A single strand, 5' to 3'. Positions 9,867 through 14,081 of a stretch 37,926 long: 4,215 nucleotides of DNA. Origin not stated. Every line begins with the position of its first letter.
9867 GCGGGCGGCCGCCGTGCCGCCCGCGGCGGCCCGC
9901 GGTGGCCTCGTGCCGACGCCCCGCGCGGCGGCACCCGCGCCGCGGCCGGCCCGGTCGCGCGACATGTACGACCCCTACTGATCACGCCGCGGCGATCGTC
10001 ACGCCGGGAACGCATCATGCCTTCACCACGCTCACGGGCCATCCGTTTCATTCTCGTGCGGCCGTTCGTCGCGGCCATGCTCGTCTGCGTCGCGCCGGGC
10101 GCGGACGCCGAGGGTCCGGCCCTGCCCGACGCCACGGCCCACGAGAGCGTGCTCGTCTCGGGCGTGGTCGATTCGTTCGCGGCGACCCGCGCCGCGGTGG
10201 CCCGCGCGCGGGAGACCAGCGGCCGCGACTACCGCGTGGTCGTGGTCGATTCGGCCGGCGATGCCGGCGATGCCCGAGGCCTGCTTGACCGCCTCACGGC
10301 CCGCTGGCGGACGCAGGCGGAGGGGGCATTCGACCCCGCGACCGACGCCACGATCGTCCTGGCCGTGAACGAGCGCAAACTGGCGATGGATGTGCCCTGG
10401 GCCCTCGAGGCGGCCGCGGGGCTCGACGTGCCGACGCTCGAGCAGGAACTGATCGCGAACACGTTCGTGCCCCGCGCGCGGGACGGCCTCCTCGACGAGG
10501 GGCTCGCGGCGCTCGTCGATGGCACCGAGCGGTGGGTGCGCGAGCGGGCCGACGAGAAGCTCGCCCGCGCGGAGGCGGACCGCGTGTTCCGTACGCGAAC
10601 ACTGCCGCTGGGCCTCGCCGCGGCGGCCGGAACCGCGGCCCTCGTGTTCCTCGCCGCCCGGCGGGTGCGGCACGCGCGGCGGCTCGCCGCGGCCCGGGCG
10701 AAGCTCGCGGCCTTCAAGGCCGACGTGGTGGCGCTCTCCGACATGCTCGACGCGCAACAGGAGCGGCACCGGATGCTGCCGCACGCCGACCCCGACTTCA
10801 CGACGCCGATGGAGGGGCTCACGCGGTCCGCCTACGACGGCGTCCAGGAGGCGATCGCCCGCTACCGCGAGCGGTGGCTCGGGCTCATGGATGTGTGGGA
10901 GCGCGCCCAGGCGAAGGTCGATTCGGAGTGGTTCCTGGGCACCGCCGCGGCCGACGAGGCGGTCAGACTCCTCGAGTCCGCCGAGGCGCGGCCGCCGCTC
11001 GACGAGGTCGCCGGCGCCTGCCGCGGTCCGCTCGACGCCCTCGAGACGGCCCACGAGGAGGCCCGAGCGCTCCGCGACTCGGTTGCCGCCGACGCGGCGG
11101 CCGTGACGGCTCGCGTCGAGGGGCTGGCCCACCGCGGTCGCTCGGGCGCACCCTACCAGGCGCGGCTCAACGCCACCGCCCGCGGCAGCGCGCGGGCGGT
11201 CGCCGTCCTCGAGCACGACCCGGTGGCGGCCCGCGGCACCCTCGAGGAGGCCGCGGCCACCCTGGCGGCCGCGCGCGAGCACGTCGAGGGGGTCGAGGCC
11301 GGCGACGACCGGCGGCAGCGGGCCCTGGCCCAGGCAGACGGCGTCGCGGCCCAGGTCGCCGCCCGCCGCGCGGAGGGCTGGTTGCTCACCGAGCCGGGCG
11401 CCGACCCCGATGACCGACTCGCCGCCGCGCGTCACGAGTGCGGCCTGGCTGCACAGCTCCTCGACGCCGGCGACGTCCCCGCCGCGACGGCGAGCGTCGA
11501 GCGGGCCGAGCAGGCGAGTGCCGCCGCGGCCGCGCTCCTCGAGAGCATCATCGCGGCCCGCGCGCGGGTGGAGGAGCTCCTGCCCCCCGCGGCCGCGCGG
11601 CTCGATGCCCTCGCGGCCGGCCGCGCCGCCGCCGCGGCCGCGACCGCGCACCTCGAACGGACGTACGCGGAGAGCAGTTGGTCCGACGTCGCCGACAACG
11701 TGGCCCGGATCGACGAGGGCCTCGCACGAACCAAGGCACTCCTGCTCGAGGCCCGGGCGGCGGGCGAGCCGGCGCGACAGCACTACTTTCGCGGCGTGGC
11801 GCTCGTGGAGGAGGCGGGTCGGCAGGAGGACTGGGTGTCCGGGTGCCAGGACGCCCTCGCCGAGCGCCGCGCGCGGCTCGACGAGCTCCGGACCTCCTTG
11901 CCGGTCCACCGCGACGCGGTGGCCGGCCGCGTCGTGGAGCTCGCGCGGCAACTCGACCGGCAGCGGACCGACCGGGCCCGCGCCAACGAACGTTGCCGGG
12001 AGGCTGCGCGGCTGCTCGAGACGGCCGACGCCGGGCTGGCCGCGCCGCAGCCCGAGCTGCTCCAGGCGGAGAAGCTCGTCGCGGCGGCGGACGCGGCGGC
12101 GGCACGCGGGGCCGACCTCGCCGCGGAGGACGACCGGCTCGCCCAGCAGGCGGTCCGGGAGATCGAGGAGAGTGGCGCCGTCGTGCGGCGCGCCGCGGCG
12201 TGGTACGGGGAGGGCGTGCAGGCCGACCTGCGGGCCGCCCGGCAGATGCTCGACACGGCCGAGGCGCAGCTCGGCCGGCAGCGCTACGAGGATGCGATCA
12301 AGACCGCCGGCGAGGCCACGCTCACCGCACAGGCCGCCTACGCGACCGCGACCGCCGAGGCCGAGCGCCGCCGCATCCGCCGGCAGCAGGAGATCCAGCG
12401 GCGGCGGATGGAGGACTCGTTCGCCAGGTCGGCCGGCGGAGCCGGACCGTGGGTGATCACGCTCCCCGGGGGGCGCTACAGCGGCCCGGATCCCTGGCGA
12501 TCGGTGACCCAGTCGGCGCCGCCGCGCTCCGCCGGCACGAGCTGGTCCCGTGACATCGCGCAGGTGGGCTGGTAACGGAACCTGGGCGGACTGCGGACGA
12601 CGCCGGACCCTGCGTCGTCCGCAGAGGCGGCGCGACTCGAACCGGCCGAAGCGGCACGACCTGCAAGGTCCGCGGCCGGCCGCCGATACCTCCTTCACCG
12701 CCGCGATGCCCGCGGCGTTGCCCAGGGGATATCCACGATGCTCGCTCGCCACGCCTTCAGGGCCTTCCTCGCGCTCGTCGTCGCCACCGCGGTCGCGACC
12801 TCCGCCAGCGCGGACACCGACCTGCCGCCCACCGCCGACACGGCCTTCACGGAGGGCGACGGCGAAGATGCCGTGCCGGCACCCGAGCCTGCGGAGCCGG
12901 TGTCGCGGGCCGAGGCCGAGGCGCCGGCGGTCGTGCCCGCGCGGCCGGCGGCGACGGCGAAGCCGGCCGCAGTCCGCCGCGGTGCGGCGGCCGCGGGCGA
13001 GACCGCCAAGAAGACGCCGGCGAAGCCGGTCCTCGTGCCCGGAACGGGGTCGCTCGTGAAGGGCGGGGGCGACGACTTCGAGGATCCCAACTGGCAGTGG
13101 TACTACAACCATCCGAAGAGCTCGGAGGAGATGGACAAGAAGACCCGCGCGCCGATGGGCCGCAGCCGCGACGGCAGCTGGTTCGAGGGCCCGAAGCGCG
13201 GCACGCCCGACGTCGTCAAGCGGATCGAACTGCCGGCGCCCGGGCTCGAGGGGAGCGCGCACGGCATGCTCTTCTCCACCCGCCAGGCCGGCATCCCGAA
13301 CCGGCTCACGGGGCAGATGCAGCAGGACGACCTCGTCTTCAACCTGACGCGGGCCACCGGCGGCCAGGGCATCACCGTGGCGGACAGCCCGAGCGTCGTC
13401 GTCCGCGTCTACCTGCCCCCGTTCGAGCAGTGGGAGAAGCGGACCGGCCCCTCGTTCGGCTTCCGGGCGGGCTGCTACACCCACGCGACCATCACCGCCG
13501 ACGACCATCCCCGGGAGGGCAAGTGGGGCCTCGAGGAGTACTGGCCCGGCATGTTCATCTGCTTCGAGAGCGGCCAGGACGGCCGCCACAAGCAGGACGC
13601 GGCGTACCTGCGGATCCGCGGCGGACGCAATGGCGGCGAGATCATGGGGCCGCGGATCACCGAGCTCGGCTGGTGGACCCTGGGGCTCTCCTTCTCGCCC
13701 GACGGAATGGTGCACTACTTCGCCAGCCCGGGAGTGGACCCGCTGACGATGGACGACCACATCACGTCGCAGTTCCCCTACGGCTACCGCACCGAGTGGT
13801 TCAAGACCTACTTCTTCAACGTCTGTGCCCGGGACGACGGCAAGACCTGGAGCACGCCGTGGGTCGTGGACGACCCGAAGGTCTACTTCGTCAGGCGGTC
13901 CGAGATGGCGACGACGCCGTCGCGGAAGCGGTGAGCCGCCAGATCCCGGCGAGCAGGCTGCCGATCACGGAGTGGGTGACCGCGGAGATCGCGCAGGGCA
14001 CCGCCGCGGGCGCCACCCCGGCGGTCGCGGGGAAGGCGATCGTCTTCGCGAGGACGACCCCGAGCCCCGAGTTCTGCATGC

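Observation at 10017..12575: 852-aa fusion of an exported TPM-like domain, one TM helix and a ~620-aa EzrA/spectrin-like helical domain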

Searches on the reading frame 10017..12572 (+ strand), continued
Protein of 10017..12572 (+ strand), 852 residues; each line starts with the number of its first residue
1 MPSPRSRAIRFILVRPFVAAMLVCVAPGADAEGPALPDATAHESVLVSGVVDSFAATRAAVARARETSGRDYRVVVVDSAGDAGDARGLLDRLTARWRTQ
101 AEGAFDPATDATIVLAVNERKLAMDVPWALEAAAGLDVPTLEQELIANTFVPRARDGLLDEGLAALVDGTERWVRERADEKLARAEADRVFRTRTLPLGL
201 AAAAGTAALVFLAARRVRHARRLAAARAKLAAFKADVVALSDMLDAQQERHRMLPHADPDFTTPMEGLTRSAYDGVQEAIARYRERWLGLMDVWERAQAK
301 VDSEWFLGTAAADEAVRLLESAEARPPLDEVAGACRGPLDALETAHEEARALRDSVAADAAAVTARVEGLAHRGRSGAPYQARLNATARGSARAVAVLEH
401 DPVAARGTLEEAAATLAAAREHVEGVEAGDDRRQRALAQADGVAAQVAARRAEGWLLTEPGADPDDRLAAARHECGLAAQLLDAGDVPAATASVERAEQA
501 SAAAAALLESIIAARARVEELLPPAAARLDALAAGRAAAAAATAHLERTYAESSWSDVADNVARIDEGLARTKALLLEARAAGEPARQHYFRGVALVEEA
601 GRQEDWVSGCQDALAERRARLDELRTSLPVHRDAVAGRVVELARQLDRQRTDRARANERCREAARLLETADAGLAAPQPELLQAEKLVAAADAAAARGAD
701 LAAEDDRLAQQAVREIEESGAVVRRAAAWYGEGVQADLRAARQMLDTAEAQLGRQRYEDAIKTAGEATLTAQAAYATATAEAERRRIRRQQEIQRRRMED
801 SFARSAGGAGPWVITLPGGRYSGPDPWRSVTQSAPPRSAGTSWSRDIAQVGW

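Call 54: find_encoding_contigs(protein=P0399, flank=8000, max_places=2)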
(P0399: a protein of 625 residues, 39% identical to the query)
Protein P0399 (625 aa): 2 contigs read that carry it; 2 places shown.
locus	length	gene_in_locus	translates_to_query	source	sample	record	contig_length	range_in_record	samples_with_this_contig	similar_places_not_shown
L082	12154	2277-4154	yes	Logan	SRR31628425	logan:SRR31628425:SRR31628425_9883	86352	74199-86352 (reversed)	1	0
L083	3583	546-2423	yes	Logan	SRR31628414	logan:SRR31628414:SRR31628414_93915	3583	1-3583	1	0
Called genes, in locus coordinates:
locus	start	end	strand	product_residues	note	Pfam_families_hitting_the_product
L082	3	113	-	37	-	?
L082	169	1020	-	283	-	PF02405:MlaE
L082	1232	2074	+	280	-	-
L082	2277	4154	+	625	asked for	-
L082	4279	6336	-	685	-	-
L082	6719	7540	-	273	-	PF08907:DUF1853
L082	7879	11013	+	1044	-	PF13525:YfiO (weak), PF13432:TPR_16 (weak), PF13432:TPR_16 (weak), PF13525:YfiO (weak), PF13174:TPR_6 (weak), PF14559:TPR_19, PF13525:YfiO, PF13432:TPR_16, +19 more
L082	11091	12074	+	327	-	PF01618:MotA_ExbB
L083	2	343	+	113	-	?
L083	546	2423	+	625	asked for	-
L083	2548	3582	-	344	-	?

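Call 69: find_encoding_contigs(protein=P0131, flank=7000, max_places=2)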
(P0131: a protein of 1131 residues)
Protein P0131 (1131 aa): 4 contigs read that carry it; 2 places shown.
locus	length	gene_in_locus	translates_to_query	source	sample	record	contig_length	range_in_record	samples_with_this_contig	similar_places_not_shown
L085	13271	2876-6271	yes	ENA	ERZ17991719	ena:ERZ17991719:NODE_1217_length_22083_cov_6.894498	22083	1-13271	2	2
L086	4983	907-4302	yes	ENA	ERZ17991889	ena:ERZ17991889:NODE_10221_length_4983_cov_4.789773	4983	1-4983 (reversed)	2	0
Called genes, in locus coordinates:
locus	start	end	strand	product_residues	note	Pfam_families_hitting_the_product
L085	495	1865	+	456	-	PF07394:DUF1501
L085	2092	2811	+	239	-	-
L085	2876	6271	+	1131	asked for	PF04536:TPM_phosphatase (weak)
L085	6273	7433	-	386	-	PF02746:MR_MLE_N, PF13378:MR_MLE_C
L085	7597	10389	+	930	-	PF00294:PfkB, PF01256:Carb_kinase (faint), PF08543:Phos_pyr_kin, PF00171:Aldedh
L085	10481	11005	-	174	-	PF08327:AHSA1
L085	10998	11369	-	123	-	PF12840:HTH_20, PF01022:HTH_5, PF08279:HTH_11 (weak), PF12802:MarR_2 (weak), PF13412:HTH_24 (weak)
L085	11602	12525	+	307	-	PF00857:Isochorismatase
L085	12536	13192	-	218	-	-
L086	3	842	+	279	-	?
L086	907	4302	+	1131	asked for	PF04536:TPM_phosphatase (weak)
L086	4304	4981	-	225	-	?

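Call 70: find_encoding_contigs(protein=P0398, flank=7000, max_places=2)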
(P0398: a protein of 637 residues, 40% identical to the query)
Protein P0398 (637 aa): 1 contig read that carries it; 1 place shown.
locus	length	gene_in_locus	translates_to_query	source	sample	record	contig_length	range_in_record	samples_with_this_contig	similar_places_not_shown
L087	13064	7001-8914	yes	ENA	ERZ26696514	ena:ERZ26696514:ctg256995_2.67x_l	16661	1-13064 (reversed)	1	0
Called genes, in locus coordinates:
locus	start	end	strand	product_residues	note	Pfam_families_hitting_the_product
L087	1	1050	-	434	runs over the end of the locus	PF00069:Pkinase, PF03109:ABC1 (faint), PF07714:PK_Tyr_Ser-Thr, PF00069:Pkinase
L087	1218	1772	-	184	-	PF01928:CYTH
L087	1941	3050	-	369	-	PF02470:MlaD, PF28544:Helical_needle (weak)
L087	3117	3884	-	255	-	PF00005:ABC_tran, PF13304:AAA_21 (faint)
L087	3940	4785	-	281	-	PF02405:MlaE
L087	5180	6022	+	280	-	-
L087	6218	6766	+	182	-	-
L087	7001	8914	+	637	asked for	-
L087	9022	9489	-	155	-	-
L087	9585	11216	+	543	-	PF13354:Beta-lactamase2, PF01471:PG_binding_1, PF00768:Peptidase_S11, PF00144:Beta-lactamase (weak)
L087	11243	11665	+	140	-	PF00768:Peptidase_S11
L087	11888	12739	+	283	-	-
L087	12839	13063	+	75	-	?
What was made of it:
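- One TPM-less member lies next to genes with PG_binding_1 and Peptidase_S11 (D-Ala-D-Ala carboxypeptidase-type) domains (L087, call 70).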

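Call 72: list_cluster_members(proteins=[P0142, P0148, P0151, P0156, P0168, P0171, P0176, P0186, P0218, P0152])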
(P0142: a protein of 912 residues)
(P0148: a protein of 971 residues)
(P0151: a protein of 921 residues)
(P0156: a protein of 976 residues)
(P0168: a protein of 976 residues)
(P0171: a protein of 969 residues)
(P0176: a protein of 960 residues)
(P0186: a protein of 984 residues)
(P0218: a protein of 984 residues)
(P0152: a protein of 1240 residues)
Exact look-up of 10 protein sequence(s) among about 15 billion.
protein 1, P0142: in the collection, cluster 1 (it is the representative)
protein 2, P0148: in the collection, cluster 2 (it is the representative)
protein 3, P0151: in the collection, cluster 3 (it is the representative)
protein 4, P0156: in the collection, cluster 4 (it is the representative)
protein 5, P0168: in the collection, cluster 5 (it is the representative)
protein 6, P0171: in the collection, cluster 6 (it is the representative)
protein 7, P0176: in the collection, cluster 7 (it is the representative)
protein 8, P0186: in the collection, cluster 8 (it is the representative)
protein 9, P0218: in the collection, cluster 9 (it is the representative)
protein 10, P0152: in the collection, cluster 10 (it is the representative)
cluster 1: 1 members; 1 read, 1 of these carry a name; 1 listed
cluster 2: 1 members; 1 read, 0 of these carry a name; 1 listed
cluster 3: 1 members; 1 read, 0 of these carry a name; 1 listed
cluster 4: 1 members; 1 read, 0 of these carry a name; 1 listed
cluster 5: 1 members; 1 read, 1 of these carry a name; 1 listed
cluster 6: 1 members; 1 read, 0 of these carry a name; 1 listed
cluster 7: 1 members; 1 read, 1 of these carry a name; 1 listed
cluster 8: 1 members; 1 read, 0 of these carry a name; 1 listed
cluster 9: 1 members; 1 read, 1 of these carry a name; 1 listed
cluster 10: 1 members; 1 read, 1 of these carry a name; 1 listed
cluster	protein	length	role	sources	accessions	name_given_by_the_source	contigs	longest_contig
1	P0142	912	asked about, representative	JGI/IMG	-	uncharacterized membrane protein YgcG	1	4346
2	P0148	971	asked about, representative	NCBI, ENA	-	-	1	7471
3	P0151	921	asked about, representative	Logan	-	-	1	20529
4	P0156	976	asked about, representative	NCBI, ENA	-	-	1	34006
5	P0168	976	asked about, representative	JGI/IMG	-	uncharacterized membrane protein YgcG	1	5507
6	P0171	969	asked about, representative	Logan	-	-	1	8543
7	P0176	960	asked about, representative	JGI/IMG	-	hypothetical protein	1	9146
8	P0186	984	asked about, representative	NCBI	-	-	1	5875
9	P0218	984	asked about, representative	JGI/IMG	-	uncharacterized membrane protein YgcG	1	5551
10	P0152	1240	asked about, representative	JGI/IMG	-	uncharacterized membrane protein YgcG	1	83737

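Call 79: search_protein_families(library=ncbifam, proteins=[P0164, P0128], max_evalue=0.01)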
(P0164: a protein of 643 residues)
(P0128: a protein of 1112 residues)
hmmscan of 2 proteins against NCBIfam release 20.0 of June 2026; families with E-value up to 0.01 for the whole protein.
P0164 (643 aa): 1 family
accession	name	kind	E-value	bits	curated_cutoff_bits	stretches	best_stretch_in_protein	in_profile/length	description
TIGR02169.1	SMC_prok_A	equivalog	0.00023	19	729.4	1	308-521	728-941/1165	chromosome segregation protein SMC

P0128 (1112 aa): 0 families

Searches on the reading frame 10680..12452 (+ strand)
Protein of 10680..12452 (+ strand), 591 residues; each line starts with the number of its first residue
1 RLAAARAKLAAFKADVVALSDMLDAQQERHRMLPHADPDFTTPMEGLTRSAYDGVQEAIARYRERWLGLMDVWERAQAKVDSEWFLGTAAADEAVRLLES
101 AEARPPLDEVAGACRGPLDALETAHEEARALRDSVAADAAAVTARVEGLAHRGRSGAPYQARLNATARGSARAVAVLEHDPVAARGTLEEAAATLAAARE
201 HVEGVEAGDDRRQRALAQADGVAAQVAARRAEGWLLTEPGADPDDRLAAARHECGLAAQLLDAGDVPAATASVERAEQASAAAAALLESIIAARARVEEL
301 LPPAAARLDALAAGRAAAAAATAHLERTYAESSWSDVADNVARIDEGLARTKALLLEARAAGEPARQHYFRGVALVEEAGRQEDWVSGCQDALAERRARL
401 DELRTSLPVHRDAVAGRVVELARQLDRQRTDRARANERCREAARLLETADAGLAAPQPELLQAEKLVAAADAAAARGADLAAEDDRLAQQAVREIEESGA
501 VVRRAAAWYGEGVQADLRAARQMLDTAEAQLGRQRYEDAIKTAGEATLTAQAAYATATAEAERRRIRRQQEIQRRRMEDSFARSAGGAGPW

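Call 64: predict_structure(alignment_id=A4)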
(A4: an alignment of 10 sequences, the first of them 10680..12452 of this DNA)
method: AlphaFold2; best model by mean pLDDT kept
length: 591 residues; sequences in the alignment: 10
mean_pLDDT: 90.2   pTM: 0.57
mean pLDDT of the five models: 90.2, 87.9, 87.5, 87.4, 85.5
residues with pLDDT >= 90: 432; 70-90: 123; 50-70: 27; < 50: 9
segments of 3 or more residues with pLDDT < 50: 36-41
pLDDT, mean of each block of 10 residues (from residue 1): 89 90 84 54 59 82 90 91 76 90 78 82 88 95 94 92 93 87 90 95 96 97 96 90 95 98 96 98 96 95 94 94 96 95 97 97 93 96 96 97 96 96 83 86 96 94 97 95 90 95 89 91 95 91 96 93 92 85 59 37
secondary structure, 60 per line:
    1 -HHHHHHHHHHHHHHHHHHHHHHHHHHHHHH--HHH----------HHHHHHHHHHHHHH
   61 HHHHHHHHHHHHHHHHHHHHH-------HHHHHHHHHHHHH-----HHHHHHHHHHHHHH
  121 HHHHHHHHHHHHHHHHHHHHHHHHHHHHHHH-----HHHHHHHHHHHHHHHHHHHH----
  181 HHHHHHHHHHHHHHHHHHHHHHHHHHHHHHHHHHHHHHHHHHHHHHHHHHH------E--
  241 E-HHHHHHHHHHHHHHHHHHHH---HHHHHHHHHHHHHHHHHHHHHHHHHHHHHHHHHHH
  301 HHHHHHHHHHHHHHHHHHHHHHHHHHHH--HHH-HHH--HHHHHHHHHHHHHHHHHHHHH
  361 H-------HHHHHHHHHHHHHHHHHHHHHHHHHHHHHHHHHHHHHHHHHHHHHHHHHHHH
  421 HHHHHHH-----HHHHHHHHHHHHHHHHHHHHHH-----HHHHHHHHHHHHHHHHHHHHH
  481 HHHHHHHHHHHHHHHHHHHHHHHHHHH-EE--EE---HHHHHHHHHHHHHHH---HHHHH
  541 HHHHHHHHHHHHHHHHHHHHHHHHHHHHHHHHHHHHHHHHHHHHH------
elements in order: H2-31 H47-81 H89-101 H107-151 H157-176 H181-231 H243-262 H266-328 H340-361 H369-427 H433-454 H460-507 H518-532 H536-585
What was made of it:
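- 10683..12431 (+): Cytoplasmic EzrA-like helical-bundle domain, residues 223-805. Long helices of 37-63 residues alternate with shorter ones of 11-31 residues. The domain-only AlphaFold model has pLDDT 90.2 (call 64).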

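Call 66: fold_search(model_id=the predicted structure, library=pdb)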
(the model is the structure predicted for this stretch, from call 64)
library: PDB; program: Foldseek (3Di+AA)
matches with E <= 10: 62; with E <= 0.001: 0
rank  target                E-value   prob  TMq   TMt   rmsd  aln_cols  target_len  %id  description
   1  1st6                  6.8e-02  0.35  0.14  0.09  52.5       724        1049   12  Crystal structure of a cytoskeletal protein (released 2004-08-03)
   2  1tr2_A                5.0e-01  0.14  0.14  0.09  53.2       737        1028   12  Crystal structure of human full-length vinculin (residues 1-1066) (released 2005-11-15)
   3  6bfi_A                8.1e-01  0.11  0.14  0.10  46.6       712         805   13  Vinculin homolog in a sponge (phylum Porifera) reveals vertebrate-like cell adhesions involved in early multicellular  (released 2018-06-13)
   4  7uni_C                1.1e+00  0.21  0.11  0.23  33.5       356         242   15  De novo designed chlorophyll dimer protein with Zn pheophorbide a methyl ester, SP2-ZnPPaM (released 2023-04-19)
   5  4uy3                  1.2e+00  0.93  0.24  0.60   6.3       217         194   12  Cytoplasmic domain of bacterial cell division protein ezra (released 2014-10-22)
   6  6nr7                  1.2e+00  0.07  0.12  0.08  51.7       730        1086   13  Rerefinement of chicken vinculin (released 2020-01-29)
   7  6poo                  1.3e+00  0.25  0.17  0.29  17.9       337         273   12  Novel structure of the N-terminal helical domain of BibA, a group B streptococcus immunogenic bacterial adhesin (released 2020-08-12)
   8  9hdd_A                2.1e+00  0.08  0.11  0.15  39.7       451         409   10  Sla2 C-terminal region (Residues 560-968) (REND and THATCH domains) (released 2025-05-21)
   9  7a0g_BBB              2.1e+00  0.06  0.09  0.15  51.2       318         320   14  Structure of the SmhB pore of the tripartite alpha-pore forming toxin, Smh, from Serratia marcescens. (released 2021-03-31)
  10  5cwo_A                2.3e+00  0.21  0.12  0.28  27.1       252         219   16  Crystal structure of de novo designed helical repeat protein DHR76 (released 2015-12-16)
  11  6d03_E                2.5e+00  0.04  0.11  0.13  34.1       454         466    9  Cryo-EM structure of a Plasmodium vivax invasion complex essential for entry into human reticulocytes; one molecule of (released 2018-06-20)
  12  7n6g_3N               2.5e+00  0.04  0.09  0.13  58.9       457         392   16  C1 of central pair (released 2022-05-18)
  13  7n6g_3M               2.5e+00  0.03  0.08  0.12  58.1       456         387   17  C1 of central pair (released 2022-05-18)
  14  7n6g_3O               2.7e+00  0.05  0.08  0.13  55.6       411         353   16  C1 of central pair (released 2022-05-18)
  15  7uni_B                2.8e+00  0.11  0.10  0.22  34.4       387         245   15  De novo designed chlorophyll dimer protein with Zn pheophorbide a methyl ester, SP2-ZnPPaM (released 2023-04-19)
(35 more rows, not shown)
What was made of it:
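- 10683..12431 (+): Foldseek matches 4uy3 EzrA at probability 0.93, TM-score 0.60, rmsd 6.3 Å (call 66).
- On EzrA (Pfam PF06160): The two-repeat EzrA fragment 4uy3 superposes at TM-score 0.60, probability 0.93, but E=1.2 (call 66).
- Closest known: EzrA. Same: EzrA is the best Foldseek hit with a sensible superposition (call 66).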

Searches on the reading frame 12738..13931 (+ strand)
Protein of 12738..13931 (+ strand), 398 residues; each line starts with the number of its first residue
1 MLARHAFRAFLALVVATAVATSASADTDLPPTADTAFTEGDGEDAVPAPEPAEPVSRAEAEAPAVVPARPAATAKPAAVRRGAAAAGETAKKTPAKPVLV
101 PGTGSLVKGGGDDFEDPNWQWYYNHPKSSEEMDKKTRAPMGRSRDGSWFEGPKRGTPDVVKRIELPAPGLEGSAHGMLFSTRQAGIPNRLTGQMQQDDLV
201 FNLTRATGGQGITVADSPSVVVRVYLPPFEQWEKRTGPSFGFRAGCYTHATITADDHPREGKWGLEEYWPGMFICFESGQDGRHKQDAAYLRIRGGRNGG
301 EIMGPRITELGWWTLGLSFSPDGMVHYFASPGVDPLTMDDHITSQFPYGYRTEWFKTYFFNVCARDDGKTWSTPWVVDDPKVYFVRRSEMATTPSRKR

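Call 11: search_protein_families(library=pfam, proteins=[window:12738-13931:+], max_evalue=0.01)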
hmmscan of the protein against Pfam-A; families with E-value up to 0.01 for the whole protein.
window:12738-13931:+ (398 aa): 0 families

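Call 78: search_solved_structures(query=window:12738-13931:+, max_evalue=1)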
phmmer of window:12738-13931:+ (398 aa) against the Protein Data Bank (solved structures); distinct sequences matched with E-value up to 1: 0.

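Call 79: search_protein_families(library=ncbifam, proteins=[window:12738-13931:+], max_evalue=0.01)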
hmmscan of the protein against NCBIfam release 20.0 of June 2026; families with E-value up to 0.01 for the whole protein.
window:12738-13931:+ (398 aa): 0 families
